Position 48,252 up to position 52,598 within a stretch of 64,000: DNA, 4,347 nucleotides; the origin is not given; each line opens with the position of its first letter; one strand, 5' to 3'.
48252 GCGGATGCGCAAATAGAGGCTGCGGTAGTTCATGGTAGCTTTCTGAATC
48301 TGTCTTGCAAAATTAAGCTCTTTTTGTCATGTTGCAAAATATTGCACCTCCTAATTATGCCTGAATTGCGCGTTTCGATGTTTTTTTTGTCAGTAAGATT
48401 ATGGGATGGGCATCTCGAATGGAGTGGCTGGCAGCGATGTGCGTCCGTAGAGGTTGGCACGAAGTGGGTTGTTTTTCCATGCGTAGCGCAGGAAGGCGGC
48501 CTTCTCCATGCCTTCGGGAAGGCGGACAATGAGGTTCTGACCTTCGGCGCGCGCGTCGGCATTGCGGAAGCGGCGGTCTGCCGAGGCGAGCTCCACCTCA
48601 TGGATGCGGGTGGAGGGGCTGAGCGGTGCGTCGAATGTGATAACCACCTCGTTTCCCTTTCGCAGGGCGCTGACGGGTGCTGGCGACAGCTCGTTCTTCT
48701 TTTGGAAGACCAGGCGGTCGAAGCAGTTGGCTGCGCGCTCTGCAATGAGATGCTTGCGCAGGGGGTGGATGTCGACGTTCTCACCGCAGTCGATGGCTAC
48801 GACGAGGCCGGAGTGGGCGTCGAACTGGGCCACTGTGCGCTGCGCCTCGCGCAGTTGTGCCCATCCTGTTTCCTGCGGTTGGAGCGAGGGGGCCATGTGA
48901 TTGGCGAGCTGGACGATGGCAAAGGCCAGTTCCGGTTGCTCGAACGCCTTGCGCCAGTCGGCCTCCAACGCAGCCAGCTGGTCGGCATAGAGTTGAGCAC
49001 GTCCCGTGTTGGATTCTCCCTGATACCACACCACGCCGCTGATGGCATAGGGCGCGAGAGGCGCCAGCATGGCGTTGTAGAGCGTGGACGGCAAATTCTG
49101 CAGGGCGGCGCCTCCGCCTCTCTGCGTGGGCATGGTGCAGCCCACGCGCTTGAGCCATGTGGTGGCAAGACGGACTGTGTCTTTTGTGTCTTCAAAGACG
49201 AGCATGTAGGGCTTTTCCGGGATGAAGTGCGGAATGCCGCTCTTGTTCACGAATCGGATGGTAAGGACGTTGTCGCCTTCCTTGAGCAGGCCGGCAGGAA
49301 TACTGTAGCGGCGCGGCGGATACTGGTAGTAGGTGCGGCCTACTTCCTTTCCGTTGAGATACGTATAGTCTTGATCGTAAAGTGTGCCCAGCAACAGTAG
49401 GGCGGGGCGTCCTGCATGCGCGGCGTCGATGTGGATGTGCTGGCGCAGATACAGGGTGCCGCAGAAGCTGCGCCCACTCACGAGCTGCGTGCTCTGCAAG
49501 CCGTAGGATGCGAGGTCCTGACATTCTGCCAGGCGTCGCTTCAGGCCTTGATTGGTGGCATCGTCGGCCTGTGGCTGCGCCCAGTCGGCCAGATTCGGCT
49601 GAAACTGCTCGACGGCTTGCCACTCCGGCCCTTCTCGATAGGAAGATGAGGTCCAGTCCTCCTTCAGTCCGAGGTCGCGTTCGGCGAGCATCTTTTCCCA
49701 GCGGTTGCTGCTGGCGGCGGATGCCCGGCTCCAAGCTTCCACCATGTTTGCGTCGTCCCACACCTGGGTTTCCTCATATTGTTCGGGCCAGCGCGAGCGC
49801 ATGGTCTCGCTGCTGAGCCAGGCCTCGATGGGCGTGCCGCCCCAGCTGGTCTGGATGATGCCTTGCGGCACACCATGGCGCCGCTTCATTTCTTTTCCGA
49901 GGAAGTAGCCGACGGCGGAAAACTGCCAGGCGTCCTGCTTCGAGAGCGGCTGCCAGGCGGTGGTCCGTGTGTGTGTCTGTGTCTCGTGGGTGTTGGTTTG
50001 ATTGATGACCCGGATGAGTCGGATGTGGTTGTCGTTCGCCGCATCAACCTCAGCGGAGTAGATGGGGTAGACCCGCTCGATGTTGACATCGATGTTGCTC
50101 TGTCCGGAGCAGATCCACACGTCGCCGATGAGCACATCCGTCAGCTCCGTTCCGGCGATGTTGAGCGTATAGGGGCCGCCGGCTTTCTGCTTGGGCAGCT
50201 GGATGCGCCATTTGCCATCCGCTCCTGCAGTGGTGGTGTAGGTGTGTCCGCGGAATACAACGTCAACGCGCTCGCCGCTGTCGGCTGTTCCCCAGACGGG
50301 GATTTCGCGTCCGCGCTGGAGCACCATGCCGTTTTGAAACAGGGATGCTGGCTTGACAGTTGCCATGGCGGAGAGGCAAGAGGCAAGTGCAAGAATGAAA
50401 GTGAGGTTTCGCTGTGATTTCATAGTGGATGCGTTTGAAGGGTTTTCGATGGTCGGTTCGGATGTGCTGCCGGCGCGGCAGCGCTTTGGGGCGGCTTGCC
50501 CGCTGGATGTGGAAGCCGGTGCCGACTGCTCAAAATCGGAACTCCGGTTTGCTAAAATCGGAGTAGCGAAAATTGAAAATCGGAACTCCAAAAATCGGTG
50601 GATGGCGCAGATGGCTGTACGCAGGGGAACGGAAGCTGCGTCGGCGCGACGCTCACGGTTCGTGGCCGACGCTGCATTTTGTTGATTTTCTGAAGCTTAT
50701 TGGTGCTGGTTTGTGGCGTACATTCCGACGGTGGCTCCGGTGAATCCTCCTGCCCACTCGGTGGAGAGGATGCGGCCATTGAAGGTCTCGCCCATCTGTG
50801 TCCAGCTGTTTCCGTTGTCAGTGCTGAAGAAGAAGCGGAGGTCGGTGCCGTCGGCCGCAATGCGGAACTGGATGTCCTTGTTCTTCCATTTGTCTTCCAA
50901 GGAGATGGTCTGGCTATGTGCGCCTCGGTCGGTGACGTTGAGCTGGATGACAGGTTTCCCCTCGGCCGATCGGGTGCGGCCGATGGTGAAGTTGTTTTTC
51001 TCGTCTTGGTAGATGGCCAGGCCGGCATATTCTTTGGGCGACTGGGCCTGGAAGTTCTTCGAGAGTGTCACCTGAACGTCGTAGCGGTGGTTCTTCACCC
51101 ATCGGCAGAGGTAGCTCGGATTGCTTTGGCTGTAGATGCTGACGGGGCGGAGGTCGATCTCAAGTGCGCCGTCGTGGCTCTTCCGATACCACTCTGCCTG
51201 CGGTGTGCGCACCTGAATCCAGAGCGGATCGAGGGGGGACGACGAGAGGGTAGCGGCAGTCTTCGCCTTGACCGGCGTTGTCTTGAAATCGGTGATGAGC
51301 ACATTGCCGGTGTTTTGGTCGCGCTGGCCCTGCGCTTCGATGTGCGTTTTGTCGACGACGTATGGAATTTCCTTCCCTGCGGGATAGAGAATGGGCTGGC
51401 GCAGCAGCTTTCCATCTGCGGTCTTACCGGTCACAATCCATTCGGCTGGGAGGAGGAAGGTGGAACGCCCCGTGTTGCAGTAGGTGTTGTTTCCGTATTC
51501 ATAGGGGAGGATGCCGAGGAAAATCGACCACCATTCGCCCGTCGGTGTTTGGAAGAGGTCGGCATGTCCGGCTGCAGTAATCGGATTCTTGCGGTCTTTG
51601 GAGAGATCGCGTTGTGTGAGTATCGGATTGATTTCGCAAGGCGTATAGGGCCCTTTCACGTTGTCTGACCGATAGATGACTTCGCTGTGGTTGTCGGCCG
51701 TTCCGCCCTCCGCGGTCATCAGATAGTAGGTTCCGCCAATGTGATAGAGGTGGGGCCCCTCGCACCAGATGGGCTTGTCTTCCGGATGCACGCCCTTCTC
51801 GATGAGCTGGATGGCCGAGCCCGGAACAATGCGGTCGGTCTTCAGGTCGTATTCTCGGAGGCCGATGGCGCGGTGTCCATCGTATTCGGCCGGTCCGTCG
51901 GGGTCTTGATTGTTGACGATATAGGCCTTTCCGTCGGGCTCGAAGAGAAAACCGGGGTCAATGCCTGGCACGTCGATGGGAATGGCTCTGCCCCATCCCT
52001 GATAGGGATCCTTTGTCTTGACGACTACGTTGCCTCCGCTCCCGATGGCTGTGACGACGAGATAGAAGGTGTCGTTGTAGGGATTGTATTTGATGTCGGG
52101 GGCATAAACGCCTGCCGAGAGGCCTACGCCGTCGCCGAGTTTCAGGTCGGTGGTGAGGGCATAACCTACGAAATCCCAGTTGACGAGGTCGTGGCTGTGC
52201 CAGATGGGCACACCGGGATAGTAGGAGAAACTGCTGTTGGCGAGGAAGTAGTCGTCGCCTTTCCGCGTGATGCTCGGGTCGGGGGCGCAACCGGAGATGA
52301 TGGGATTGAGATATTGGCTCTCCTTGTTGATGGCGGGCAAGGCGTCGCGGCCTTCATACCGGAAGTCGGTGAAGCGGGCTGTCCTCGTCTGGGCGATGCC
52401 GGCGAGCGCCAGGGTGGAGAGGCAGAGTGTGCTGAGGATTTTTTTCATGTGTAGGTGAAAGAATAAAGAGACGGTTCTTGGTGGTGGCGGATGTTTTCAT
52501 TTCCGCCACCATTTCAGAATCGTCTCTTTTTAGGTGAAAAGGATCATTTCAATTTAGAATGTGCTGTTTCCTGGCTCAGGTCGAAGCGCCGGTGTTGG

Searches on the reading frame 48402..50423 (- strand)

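Call 47: search_protein_families(library=pfam, proteins=[window:48402-50423:-], max_evalue=0.00001)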
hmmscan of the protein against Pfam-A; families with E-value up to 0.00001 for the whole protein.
window:48402-50423:- (674 aa): 1 family
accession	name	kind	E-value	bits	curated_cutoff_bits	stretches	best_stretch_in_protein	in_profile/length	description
PF03629.24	SASA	-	4e-19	69.5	24.8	2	438-545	92-198/226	Carbohydrate esterase, sialic acid-specific acetylesterase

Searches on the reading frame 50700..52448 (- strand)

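Call 47: search_protein_families(library=pfam, proteins=[window:50700-52448:-], max_evalue=0.00001)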
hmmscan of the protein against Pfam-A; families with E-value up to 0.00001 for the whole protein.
window:50700-52448:- (583 aa): 3 families
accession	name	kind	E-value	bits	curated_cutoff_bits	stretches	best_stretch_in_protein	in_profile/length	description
PF04616.20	Glyco_hydro_43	-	3.8e-66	223.8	32.2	1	46-337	1-282/288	Glycosyl hydrolases family 43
PF17851.8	GH43_C2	-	4.3e-36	125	22.7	1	403-581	6-187/203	Beta xylosidase C-terminal Concanavalin A-like domain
PF07081.18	DUF1349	-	1.8e-07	31.4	32.4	1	416-552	22-142/179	Protein of unknown function (DUF1349)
